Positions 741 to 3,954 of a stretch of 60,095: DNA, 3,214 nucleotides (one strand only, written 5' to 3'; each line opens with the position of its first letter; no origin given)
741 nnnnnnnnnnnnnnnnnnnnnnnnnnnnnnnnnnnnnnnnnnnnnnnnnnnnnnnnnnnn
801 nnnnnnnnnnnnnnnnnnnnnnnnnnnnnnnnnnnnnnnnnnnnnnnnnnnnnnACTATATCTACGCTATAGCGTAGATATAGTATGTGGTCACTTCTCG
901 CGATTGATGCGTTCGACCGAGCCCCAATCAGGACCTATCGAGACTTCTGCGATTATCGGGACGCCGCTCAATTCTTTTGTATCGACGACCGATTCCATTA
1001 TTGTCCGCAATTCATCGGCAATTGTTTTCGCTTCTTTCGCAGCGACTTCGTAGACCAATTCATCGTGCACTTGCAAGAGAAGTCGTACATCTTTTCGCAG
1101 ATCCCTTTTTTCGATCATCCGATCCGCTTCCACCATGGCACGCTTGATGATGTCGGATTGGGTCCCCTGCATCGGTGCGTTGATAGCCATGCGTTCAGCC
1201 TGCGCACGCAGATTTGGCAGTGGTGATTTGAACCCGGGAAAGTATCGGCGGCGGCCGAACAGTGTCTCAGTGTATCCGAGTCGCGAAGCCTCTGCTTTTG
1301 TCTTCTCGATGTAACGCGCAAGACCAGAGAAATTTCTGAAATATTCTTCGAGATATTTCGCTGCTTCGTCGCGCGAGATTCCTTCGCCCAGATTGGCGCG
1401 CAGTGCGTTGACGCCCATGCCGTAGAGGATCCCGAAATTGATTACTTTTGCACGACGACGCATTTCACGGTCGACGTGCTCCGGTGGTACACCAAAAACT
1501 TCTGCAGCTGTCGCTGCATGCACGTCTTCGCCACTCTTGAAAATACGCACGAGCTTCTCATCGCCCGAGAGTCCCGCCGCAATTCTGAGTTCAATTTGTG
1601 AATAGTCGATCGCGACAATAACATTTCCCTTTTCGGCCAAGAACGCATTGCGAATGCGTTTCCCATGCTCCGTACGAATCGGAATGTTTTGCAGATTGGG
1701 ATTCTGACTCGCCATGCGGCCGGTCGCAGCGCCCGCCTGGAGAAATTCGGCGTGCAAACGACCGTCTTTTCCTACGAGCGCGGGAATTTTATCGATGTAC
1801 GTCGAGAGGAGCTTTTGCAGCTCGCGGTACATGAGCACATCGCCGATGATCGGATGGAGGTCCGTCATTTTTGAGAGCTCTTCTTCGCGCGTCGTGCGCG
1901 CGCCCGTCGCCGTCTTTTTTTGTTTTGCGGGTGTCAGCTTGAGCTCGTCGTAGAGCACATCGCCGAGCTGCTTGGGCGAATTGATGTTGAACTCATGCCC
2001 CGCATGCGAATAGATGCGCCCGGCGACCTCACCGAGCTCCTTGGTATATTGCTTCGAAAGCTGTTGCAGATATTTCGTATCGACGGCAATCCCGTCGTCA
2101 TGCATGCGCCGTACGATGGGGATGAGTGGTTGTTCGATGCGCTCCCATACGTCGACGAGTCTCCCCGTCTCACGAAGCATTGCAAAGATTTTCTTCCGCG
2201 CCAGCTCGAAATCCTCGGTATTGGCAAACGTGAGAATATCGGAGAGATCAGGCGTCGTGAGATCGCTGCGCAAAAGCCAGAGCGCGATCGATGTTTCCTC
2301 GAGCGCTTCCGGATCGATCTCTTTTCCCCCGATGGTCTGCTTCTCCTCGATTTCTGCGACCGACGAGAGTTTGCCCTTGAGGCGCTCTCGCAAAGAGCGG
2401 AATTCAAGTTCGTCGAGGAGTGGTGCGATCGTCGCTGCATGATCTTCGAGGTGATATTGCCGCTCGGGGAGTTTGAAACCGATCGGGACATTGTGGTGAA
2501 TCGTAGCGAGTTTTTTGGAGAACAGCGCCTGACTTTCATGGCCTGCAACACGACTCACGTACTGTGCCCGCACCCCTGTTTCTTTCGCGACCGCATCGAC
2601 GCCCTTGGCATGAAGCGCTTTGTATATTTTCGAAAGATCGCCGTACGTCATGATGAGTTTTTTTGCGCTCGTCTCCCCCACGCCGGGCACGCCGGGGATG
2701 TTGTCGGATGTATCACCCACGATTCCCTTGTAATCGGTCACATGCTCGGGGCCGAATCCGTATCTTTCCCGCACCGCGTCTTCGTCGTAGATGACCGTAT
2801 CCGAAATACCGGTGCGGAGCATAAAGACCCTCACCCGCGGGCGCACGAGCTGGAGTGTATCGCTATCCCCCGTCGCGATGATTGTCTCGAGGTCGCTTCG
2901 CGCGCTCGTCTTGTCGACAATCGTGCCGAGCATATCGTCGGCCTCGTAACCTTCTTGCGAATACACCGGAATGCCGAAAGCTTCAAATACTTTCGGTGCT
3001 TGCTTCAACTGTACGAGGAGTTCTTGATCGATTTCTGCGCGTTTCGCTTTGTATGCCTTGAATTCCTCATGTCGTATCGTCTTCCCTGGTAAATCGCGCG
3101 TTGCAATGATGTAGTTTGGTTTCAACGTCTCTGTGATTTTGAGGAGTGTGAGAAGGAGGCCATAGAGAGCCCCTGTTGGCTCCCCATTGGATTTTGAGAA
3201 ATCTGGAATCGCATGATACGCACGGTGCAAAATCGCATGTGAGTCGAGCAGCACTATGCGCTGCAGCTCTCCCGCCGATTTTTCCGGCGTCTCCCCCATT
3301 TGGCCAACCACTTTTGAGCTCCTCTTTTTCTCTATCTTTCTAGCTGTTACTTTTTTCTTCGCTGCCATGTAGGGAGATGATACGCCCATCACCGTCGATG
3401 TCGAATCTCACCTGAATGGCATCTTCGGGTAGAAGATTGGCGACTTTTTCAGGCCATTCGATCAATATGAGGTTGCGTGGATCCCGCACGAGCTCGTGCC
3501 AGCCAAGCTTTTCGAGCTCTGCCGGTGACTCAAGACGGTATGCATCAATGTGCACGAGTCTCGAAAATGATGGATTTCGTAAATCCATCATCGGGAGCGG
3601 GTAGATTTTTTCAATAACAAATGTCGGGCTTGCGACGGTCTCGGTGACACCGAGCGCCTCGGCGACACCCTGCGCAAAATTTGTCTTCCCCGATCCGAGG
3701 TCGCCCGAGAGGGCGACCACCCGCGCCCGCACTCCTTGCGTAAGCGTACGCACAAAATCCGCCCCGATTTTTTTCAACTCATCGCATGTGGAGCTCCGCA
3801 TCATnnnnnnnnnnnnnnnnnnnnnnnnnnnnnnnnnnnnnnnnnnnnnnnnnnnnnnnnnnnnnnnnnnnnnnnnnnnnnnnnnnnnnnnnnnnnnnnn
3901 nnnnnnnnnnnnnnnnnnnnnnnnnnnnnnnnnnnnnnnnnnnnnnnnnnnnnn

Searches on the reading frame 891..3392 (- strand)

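Call 37: search_protein_families(library=pfam, proteins=[window:891-3392:-], max_evalue=0.001)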
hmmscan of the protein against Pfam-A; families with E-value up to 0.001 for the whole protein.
window:891-3392:- (833 aa): 3 families
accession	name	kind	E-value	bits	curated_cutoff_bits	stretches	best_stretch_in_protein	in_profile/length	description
PF00476.26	DNA_pol_A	-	1.4e-139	465.7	34.3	1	440-824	2-380/381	DNA polymerase family A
PF02739.22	5_3_exonuc_N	-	5.6e-46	156.7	34.3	1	46-212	2-164/164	5'-3' exonuclease, N-terminal resolvase-like domain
PF01367.25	5_3_exonuc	-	4e-23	82.2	40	1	215-313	3-91/97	5'-3' exonuclease, C-terminal SAM fold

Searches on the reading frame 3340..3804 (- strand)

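Call 33: search_protein_families(library=pfam, proteins=[window:3340-3804:-], max_evalue=0.01)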
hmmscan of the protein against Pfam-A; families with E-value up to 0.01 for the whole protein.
window:3340-3804:- (154 aa): 2 families
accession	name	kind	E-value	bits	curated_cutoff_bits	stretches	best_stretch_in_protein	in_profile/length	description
PF02367.23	TsaE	-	6.8e-32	110.5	26.6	1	7-136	4-120/128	Threonylcarbamoyl adenosine biosynthesis protein TsaE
PF05729.18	NACHT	-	0.002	18.4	26.7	1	28-115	1-86/167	NACHT domain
